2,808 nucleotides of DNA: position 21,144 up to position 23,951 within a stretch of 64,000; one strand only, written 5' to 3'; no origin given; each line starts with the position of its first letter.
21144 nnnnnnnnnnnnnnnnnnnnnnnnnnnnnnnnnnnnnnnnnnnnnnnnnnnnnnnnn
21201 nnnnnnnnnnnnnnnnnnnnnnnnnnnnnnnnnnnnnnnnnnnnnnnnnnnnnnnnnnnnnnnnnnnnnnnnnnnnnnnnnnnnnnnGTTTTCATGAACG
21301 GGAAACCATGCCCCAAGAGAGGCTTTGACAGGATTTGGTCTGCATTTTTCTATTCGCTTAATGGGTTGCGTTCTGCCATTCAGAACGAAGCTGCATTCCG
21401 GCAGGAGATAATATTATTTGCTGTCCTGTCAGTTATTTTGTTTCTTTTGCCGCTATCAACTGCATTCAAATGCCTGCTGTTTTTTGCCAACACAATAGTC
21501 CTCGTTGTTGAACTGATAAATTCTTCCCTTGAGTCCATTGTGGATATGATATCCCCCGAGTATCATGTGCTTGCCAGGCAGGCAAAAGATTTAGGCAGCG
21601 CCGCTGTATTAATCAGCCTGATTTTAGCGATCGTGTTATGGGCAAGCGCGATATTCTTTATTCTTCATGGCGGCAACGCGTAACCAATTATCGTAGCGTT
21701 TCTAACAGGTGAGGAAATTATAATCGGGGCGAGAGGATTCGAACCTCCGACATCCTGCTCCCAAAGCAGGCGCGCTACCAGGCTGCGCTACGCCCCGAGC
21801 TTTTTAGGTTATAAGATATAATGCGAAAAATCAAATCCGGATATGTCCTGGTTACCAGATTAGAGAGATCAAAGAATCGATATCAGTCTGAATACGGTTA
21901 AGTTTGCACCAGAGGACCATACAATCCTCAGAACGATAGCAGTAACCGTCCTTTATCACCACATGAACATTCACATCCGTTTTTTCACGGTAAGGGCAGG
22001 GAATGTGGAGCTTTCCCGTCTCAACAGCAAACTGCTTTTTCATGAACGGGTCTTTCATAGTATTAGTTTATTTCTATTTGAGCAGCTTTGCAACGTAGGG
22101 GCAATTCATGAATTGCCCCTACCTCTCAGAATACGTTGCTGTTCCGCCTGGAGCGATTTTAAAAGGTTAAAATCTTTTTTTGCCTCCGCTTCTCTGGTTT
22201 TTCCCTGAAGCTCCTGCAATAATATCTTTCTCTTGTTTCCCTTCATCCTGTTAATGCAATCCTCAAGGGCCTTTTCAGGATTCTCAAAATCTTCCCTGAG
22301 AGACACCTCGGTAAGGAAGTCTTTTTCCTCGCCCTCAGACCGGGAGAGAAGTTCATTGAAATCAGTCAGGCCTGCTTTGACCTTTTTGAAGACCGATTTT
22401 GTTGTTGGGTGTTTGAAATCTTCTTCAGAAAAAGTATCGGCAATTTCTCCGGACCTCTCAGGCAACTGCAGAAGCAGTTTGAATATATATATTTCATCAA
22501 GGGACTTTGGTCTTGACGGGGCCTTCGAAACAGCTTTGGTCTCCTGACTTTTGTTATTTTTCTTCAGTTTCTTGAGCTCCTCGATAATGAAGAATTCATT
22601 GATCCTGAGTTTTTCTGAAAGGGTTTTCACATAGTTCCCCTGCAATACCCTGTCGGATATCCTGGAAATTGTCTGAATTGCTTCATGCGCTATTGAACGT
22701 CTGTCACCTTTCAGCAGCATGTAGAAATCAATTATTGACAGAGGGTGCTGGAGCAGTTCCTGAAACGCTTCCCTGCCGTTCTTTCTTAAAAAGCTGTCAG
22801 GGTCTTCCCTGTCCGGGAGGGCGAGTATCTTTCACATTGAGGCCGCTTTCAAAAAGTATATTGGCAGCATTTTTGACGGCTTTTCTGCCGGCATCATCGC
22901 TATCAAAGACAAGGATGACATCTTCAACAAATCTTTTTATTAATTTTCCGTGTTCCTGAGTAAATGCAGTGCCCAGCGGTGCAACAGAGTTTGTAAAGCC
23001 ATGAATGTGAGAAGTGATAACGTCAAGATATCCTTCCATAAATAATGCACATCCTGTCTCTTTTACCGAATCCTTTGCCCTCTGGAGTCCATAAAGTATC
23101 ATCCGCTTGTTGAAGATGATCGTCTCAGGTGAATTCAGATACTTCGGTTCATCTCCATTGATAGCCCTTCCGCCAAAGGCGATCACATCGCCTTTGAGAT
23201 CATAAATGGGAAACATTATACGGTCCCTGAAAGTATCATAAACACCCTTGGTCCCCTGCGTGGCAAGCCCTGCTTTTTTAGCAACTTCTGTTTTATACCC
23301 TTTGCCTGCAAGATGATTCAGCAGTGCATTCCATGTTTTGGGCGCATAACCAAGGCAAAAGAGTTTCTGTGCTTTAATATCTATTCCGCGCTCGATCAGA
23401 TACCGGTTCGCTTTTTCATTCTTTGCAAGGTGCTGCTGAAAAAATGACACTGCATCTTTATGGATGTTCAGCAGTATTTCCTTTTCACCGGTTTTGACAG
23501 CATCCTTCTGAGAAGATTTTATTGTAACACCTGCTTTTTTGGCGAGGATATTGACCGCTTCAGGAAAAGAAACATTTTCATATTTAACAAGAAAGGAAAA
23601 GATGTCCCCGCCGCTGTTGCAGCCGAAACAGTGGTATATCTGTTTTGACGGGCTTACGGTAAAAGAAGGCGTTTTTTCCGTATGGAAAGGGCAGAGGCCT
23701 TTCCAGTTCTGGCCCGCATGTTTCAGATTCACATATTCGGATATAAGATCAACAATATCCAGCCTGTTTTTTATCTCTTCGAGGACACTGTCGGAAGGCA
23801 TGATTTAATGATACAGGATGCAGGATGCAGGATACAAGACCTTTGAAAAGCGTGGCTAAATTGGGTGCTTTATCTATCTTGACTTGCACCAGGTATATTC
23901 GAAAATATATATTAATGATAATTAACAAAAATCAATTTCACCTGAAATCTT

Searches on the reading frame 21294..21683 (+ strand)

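Call 30: search_protein_families(library=pfam, max_evalue=0.0001, proteins=[window:21294-21683:+])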
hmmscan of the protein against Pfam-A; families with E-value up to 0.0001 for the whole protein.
window:21294-21683:+ (129 aa): 1 family
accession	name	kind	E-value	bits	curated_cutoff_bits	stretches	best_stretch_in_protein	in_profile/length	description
PF01219.24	DAGK_prokar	-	2.9e-30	104.6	22.3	1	20-118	2-100/102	Prokaryotic diacylglycerol kinase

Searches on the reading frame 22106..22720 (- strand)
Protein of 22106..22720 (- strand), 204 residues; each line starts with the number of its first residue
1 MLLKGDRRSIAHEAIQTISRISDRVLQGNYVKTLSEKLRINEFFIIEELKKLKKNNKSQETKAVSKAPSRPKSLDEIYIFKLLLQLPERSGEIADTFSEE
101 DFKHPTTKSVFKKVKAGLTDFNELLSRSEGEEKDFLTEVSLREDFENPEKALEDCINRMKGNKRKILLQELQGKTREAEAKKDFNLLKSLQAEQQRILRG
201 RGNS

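Call 30: search_protein_families(library=pfam, max_evalue=0.0001, proteins=[window:22106-22720:-])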
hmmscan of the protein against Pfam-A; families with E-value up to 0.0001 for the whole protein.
window:22106-22720:- (204 aa): 1 family
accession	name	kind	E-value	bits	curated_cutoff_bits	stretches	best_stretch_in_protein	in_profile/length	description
PF10410.14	DnaB_bind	-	5e-05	23.9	20.6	0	7-41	20-54/56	DnaB-helicase binding domain of primase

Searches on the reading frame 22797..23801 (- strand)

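Call 30: search_protein_families(library=pfam, max_evalue=0.0001, proteins=[window:22797-23801:-])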
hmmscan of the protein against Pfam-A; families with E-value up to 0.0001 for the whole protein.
window:22797-23801:- (334 aa): 5 families
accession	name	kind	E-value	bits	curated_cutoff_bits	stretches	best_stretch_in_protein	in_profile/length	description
PF08275.17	DNAG_N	-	6.3e-41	139.9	26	1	120-243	1-128/128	DNA primase catalytic core, N-terminal domain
PF01807.25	Zn_ribbon_DnaG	-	6.2e-39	132.2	24.9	1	4-97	3-96/98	CHC2 zinc finger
PF13155.12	Toprim_2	-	6.3e-17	62.2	22.1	1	255-329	3-79/88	Toprim-like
PF13662.12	Toprim_4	-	5.9e-14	52.5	25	1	255-324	6-82/85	Toprim domain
PF01751.28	Toprim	-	4e-07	30.6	23.1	1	255-317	5-81/96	Toprim domain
